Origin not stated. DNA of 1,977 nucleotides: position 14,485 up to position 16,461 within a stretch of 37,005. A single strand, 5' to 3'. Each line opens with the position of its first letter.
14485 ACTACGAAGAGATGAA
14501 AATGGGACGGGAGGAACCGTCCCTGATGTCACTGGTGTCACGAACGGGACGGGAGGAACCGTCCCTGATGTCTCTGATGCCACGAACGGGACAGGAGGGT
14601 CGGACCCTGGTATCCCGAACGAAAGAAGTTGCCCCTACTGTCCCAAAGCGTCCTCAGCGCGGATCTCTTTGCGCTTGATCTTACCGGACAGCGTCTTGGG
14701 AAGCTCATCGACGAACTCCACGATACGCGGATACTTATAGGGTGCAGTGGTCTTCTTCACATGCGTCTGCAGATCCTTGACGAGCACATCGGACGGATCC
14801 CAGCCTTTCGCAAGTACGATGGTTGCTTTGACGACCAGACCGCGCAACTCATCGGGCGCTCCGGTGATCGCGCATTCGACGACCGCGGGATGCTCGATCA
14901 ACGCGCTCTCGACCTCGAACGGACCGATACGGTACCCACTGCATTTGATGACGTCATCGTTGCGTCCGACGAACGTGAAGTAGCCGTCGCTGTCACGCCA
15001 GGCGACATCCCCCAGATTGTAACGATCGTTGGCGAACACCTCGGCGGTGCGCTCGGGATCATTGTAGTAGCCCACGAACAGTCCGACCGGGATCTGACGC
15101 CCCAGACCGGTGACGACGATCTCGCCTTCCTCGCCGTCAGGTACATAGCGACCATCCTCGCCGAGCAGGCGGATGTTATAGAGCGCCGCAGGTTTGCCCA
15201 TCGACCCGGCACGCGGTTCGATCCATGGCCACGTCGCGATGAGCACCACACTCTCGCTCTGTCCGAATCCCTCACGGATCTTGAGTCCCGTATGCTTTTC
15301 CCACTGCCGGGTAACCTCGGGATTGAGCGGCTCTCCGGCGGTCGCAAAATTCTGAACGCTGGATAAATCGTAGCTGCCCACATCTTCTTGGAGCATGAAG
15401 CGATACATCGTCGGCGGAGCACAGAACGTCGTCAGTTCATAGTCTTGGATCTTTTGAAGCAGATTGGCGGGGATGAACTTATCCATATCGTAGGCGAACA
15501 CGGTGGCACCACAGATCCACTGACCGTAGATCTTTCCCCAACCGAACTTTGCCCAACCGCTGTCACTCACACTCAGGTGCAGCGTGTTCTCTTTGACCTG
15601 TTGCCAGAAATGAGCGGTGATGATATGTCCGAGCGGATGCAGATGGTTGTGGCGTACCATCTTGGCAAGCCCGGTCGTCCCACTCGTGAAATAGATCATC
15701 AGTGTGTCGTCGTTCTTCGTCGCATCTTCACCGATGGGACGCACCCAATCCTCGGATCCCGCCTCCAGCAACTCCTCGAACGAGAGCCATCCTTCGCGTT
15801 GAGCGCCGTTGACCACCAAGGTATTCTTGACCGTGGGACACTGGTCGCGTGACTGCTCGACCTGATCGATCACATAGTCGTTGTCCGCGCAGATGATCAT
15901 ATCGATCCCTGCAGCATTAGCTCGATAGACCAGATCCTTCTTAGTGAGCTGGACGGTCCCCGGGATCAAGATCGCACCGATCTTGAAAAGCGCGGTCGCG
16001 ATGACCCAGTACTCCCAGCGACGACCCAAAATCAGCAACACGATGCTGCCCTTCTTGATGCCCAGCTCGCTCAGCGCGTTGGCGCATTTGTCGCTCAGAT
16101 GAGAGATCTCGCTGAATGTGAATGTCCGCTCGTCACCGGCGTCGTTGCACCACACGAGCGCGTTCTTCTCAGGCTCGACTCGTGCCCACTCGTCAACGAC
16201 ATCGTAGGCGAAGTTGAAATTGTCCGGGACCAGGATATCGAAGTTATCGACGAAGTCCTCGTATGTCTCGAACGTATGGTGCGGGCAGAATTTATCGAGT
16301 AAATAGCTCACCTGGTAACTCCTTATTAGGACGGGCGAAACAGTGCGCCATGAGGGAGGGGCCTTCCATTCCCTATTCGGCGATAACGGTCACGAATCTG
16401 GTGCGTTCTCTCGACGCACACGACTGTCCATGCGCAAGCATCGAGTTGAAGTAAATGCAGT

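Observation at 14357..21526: A 7.2-kb accessory block inserted between secY and adk inside the conserved ribosomal spc cluster, bounded by matching repeats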

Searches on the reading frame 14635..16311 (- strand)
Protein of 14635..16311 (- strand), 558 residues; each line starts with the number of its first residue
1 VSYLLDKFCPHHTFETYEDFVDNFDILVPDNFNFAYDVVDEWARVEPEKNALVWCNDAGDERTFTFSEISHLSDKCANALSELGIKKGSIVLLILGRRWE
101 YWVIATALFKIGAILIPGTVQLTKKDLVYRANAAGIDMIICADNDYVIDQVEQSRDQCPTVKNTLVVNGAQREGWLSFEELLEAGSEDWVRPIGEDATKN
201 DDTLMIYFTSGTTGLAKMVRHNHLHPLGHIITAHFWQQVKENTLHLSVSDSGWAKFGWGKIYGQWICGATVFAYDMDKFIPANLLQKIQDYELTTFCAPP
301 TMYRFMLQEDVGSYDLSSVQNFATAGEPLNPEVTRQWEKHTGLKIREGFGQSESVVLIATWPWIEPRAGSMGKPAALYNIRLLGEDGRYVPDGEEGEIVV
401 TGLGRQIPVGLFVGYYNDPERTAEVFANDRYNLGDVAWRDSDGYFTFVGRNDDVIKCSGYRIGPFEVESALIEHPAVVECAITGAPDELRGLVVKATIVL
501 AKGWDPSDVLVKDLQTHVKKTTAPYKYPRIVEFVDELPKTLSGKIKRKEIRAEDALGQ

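Call 9: search_protein_families(library=pfam, proteins=[window:14635-16311:-])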
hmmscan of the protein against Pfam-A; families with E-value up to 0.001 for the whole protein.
window:14635-16311:- (558 aa): 2 families
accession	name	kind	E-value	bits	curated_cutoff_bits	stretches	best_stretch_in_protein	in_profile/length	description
PF00501.34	AMP-binding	-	5.5e-65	220.1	29.9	1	40-403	2-377/384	AMP-binding enzyme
PF13193.12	AMP-binding_C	-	6.7e-23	81.8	24.5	1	466-544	1-76/76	AMP-binding enzyme C-terminal domain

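Call 25: search_protein_families(library=ncbifam, proteins=[window:14635-16311:-])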
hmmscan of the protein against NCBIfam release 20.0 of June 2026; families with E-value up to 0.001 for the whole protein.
window:14635-16311:- (558 aa): 101 families (the best 25 are shown)
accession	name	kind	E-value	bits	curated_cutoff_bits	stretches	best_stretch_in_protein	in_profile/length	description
NF047394.1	AcylCoAsynMbcS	equivalog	1.9e-135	452.5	850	1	24-554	4-520/525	acyl-CoA synthetase MbcS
NF003313.0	PRK04319.1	equivalog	1.2e-105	353.9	729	1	16-553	27-560/574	acetate--CoA ligase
NF004837.0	PRK06187.1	subfamily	4.3e-85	285.9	476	1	36-553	11-521/531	long-chain-fatty-acid--CoA ligase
TIGR02262.1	benz_CoA_lig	subfamily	1.3e-76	258.3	375.25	1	31-551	2-506/508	benzoate-CoA ligase family protein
TIGR02188.1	Ac_CoA_lig_AcsA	equivalog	2.3e-73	247.5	724.95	1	30-551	54-602/629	acetate--CoA ligase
NF001208.0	PRK00174.1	subfamily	2.1e-71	241.1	657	1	31-551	76-617/649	acetate--CoA ligase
NF006182.0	PRK08316.1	subfamily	4.7e-65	220.1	663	1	37-553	15-516/523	fatty acyl-CoA synthetase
NF006181.0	PRK08314.1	subfamily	6.4e-64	216.2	705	1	43-553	34-553/563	long-chain-fatty-acid--CoA ligase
NF005676.0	PRK07470.1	equivalog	3e-60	204.4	774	1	38-553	25-528/544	acyl-CoA synthetase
NF053567.1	HBDA_AROS1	equivalog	1.3e-59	201.9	1000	1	59-551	35-516/523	3-hydroxybenzoate--CoA ligase HbdA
NF005947.1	PRK08008.1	equivalog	2.8e-59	201.1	651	1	38-550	12-517/518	crotonobetaine/carnitine-CoA ligase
NF004808.0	PRK06155.1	equivalog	9.9e-56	189.1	722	1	60-553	43-521/542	ATP-dependent acyl-CoA ligase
NF005714.0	PRK07529.1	subfamily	1.9e-55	188.4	632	1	35-554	32-576/640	acyl-CoA synthetase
NF004114.0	PRK05605.1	equivalog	3.3e-55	187.5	766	1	171-553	191-568/575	long-chain-fatty-acid--CoA ligase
NF009233.0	PRK12583.1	subfamily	5.5e-55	186.8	832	1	37-552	22-548/558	fatty acid CoA ligase family protein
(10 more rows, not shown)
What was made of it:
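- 14635..19641 (-): Conserved six-gene module: ferredoxin (delta), OFOR alpha, beta and gamma (VorB-type), HTH-cupin regulator, and AMP-forming acyl-CoA synthetase. Pfam and NCBIfam (calls 9, 25).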

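Call 29: find_encoding_contigs(protein=window:14635-16311:-, flank=10000, max_places=10)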
Protein window:14635-16311:- (558 aa): 2 contigs read that carry it; 1 place shown.
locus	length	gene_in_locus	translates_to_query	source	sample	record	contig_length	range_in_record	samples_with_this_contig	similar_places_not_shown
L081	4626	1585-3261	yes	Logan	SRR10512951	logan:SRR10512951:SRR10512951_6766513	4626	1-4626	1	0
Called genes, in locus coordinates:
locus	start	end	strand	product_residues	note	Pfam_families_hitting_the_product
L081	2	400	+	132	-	?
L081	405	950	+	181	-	PF01558:POR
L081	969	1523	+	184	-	PF07883:Cupin_2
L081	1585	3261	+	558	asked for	PF00501:AMP-binding, PF13193:AMP-binding_C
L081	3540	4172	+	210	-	PF00406:ADK, PF13207:AAA_17, PF13238:AAA_18 (weak), PF05191:ADK_lid (weak)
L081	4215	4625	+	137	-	?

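Call 35: find_homologous_proteins(query=window:14635-16311:-, max_evalue=1e-50)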
Query window:14635-16311:- (558 aa): 8000 proteins with E <= 1e-50 among 8000 candidates; the best 120 are listed.
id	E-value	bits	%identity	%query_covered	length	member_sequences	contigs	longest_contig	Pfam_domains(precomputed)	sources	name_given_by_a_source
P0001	0.0e+0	1167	88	99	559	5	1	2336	PF00501.35,PF13193.13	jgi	-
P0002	0.0e+0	1148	87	99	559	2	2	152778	PF00501.35,PF13193.13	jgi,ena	-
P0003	0.0e+0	1137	86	99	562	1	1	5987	PF00501.35,PF13193.13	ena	-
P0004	0.0e+0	1130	85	99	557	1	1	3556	PF00501.35,PF13193.13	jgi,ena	-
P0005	0.0e+0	1123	84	99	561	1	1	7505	PF00501.35,PF13193.13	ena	-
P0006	0.0e+0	1029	78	99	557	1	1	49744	PF00501.35,PF13193.13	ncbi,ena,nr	ncbi:MAG: AMP-binding protein [Coriobacteriia bacterium]|nr:AMP-binding protein [Coriobacteriia bact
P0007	4.0e-295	998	59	100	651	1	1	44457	PF00501.35,PF13193.13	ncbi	-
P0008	1.7e-292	989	75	100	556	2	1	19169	PF00501.35,PF13193.13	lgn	-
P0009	6.9e-291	984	74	99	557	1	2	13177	PF00501.35,PF13193.13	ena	-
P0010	4.3e-290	981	72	100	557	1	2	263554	PF00501.35,PF13193.13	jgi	jgi:acetyl-CoA synthetase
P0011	3.6e-289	978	72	100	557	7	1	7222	PF00501.35,PF13193.13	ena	-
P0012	1.1e-287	973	72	100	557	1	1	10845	PF00501.35,PF13193.13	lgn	-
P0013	1.0e-286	970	71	100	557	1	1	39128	PF00501.35,PF13193.13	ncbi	-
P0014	1.1e-286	970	72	100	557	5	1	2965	PF00501.35,PF13193.13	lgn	-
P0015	1.5e-285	966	72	100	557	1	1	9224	PF00501.35,PF13193.13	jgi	jgi:acetyl-CoA synthetase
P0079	1.3e-275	934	70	99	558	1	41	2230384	PF00501.35,PF13193.13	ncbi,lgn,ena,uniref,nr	ncbi:AMP-binding protein [Slackia piriformis]|uniref:Acetyl-coenzyme A synthetase n=1 Tax=Slackia pi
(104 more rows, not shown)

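Call 36: find_encoding_contigs(protein=P0002, flank=10000, max_places=3)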
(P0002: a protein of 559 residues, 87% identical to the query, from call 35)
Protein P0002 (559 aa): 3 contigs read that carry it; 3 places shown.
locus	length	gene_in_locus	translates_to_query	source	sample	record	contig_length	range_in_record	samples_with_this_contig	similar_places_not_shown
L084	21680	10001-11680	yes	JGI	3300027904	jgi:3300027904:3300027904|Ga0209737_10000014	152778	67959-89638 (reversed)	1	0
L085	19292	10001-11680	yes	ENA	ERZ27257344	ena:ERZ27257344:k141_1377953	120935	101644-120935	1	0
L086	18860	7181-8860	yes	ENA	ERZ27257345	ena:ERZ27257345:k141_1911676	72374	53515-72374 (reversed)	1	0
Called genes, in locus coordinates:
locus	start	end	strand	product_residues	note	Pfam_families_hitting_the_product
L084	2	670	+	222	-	-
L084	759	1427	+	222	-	-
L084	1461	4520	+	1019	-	-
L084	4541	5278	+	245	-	PF04203:Sortase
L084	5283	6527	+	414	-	-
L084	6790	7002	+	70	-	PF12797:Fer4_2 (faint), PF14697:Fer4_21 (faint), PF00037:Fer4 (weak), PF12837:Fer4_6 (faint), PF13237:Fer4_10 (weak), PF12838:Fer4_7, PF13187:Fer4_9 (weak), PF00037:Fer4 (weak), +3 more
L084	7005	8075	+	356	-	PF01855:POR_N, PF02780:Transketolase_C (weak), PF17147:PFOR_II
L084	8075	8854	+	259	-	PF02775:TPP_enzyme_C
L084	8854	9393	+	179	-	PF01558:POR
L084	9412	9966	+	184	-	PF07883:Cupin_2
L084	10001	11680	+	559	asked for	PF00501:AMP-binding, PF13193:AMP-binding_C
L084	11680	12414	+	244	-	PF09335:VTT_dom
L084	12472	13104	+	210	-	PF00406:ADK, PF13207:AAA_17, PF05191:ADK_lid (faint)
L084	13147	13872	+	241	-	PF00557:Peptidase_M24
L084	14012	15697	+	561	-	PF03485:Arg_tRNA_synt_N, PF00750:tRNA-synt_1d, PF00133:tRNA-synt_1 (faint), PF05746:DALR_1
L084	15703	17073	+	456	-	PF00278:Orn_DAP_Arg_deC, PF02784:Orn_Arg_deC_N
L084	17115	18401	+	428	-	PF03447:NAD_binding_3, PF00742:Homoserine_dh, PF01842:ACT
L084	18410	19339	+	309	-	PF00288:GHMP_kinases_N, PF08544:GHMP_kinases_C (weak)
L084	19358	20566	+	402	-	PF01008:IF-2B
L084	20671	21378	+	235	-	PF18912:DZR_2 (faint), PF00156:Pribosyltran (weak)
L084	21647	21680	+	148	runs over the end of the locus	-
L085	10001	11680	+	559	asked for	PF00501:AMP-binding, PF13193:AMP-binding_C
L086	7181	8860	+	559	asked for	PF00501:AMP-binding, PF13193:AMP-binding_C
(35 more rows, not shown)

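Call 37: find_encoding_contigs(protein=P0006, flank=10000, max_places=3)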
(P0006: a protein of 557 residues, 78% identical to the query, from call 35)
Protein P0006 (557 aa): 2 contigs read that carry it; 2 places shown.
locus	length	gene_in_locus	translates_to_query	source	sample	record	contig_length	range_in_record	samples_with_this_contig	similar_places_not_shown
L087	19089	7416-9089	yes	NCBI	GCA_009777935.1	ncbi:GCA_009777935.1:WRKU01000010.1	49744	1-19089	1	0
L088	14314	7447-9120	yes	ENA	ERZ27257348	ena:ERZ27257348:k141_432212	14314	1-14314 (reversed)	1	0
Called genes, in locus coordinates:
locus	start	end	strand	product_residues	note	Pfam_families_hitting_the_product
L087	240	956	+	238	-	PF01351:RNase_HII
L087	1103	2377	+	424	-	PF13173:AAA_14 (weak), PF13635:DUF4143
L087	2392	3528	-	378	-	PF00078:RVT_1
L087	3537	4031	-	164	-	-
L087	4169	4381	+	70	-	PF12797:Fer4_2 (faint), PF14697:Fer4_21 (weak), PF00037:Fer4 (weak), PF12837:Fer4_6 (weak), PF13237:Fer4_10 (weak), PF13459:Fer4_15 (faint), PF12838:Fer4_7, PF13187:Fer4_9, +2 more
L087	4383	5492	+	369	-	PF01855:POR_N, PF17147:PFOR_II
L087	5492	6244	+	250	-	PF02775:TPP_enzyme_C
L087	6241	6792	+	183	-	PF01558:POR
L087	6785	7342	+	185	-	PF12844:HTH_19, PF13560:HTH_31 (faint), PF07883:Cupin_2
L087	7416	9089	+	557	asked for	PF00501:AMP-binding, PF13193:AMP-binding_C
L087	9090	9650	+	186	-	PF09335:VTT_dom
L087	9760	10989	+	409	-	PF13173:AAA_14, PF13635:DUF4143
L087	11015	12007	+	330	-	PF01032:FecCD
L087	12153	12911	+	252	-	PF00005:ABC_tran, PF02463:SMC_N (weak), PF13304:AAA_21 (faint)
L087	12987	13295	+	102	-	PF19891:DUF6364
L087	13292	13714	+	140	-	PF13470:PIN_3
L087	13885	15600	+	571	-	-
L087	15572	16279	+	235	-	PF11545:HemeBinding_Shp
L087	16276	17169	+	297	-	PF01497:Peripla_BP_2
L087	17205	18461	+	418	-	PF00534:Glycos_transf_1, PF13692:Glyco_trans_1_4, PF13524:Glyco_trans_1_2 (weak)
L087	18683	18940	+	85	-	PF04014:MazE_antitoxin (weak)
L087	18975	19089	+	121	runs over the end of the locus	-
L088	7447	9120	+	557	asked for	PF00501:AMP-binding, PF13193:AMP-binding_C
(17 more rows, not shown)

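Call 44: search_protein_families(library=pfam, max_evalue=0.01, proteins=[L084:759-1427:+, L084:1461-4520:+, L084:4541-5278:+, L084:5283-6527:+, L084:11680-12414:+])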
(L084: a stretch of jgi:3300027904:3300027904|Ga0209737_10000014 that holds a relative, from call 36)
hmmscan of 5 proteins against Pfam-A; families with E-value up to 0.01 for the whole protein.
L084:759-1427:+ (222 aa): 1 family
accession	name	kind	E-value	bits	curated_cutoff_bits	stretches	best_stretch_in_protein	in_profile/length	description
PF12389.13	Peptidase_M73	-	0.00041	20.7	22.5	1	20-83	13-74/196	Camelysin metallo-endopeptidase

L084:1461-4520:+ (1019 aa): 2 families
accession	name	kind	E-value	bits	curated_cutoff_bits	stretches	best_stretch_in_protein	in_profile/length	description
PF13519.12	VWA_2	-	0.0024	18.9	27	0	511-565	1-50/107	von Willebrand factor type A domain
PF22508.2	InlJ_IG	-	0.0044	17.6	26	0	801-829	28-56/81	Internalin J, Immunoglobulin-like domain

L084:4541-5278:+ (245 aa): 1 family
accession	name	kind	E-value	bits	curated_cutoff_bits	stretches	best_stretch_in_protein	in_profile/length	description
PF04203.18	Sortase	-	4.2e-12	46.3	26.6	1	79-243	1-125/125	Sortase domain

L084:5283-6527:+ (414 aa): 0 families

L084:11680-12414:+ (244 aa): 2 families
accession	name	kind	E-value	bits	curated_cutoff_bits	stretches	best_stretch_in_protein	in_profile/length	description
PF09335.16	VTT_dom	-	1.3e-19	71.3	33.9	1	82-203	2-121/123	VTT domain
PF20990.2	DUF2207_C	-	0.001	19.3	33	0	7-124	133-191/247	Predicted membrane protein (DUF2207) C-terminal domain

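Call 50: find_encoding_contigs(protein=P0079, flank=9000, max_places=2)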
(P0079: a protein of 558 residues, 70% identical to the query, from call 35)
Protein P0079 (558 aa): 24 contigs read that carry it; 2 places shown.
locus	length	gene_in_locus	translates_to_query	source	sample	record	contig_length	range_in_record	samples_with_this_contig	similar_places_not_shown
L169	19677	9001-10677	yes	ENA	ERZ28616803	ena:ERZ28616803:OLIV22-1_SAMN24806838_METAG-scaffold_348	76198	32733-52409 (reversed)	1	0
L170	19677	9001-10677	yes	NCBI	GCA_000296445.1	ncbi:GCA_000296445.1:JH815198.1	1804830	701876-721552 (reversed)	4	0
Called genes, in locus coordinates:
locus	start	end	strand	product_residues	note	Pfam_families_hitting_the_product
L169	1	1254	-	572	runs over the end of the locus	PF00501:AMP-binding, PF13193:AMP-binding_C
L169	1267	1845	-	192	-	PF13560:HTH_31 (weak), PF01381:HTH_3 (weak), PF07883:Cupin_2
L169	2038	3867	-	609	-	PF00501:AMP-binding, PF13193:AMP-binding_C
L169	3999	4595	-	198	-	PF13560:HTH_31, PF01381:HTH_3, PF12844:HTH_19, PF07883:Cupin_2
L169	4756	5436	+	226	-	PF10609:ParA (weak), PF01656:CbiA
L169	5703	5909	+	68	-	PF12797:Fer4_2 (faint), PF12837:Fer4_6 (weak), PF13237:Fer4_10, PF14697:Fer4_21 (faint), PF00037:Fer4, PF12838:Fer4_7, PF13187:Fer4_9 (weak), PF00037:Fer4 (weak), +4 more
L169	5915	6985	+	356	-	PF01855:POR_N, PF02780:Transketolase_C, PF17147:PFOR_II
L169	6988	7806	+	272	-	PF02775:TPP_enzyme_C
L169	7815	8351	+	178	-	PF01558:POR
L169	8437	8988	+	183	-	PF01381:HTH_3, PF12844:HTH_19 (weak), PF07883:Cupin_2, PF05899:Cupin_3 (weak)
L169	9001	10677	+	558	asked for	PF00501:AMP-binding, PF13193:AMP-binding_C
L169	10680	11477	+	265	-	PF01026:TatD_DNase, PF04909:Amidohydro_2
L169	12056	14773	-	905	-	PF01326:PPDK_N, PF00391:PEP-utilizers, PF02896:PEP-utilizers_C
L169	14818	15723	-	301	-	PF03618:Kinase-PPPase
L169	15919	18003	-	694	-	PF02092:tRNA_synt_2f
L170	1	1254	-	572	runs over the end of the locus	PF00501:AMP-binding, PF13193:AMP-binding_C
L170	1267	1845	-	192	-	PF01381:HTH_3 (weak), PF07883:Cupin_2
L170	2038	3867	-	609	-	PF00501:AMP-binding, PF13193:AMP-binding_C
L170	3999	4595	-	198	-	PF13560:HTH_31, PF01381:HTH_3, PF12844:HTH_19, PF07883:Cupin_2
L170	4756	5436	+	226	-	PF10609:ParA (weak), PF01656:CbiA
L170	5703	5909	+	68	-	PF12797:Fer4_2 (faint), PF12837:Fer4_6 (weak), PF13237:Fer4_10, PF14697:Fer4_21 (faint), PF00037:Fer4, PF12838:Fer4_7, PF13187:Fer4_9 (weak), PF00037:Fer4 (weak), +4 more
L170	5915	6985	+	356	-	PF01855:POR_N, PF02780:Transketolase_C, PF17147:PFOR_II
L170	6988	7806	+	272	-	PF02775:TPP_enzyme_C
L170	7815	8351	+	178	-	PF01558:POR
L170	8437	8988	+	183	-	PF01381:HTH_3, PF12844:HTH_19 (weak), PF07883:Cupin_2, PF05899:Cupin_3 (weak)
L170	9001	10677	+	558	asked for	PF00501:AMP-binding, PF13193:AMP-binding_C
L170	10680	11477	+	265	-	PF01026:TatD_DNase, PF04909:Amidohydro_2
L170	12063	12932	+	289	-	PF00872:Transposase_mut (weak)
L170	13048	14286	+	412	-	PF00665:rve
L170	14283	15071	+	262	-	PF01695:IstB_IS21, PF00308:Bac_DnaA (weak)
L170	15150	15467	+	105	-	-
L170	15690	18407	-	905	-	PF01326:PPDK_N, PF00391:PEP-utilizers, PF02896:PEP-utilizers_C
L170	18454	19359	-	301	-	PF03618:Kinase-PPPase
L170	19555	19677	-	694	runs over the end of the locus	PF02092:tRNA_synt_2f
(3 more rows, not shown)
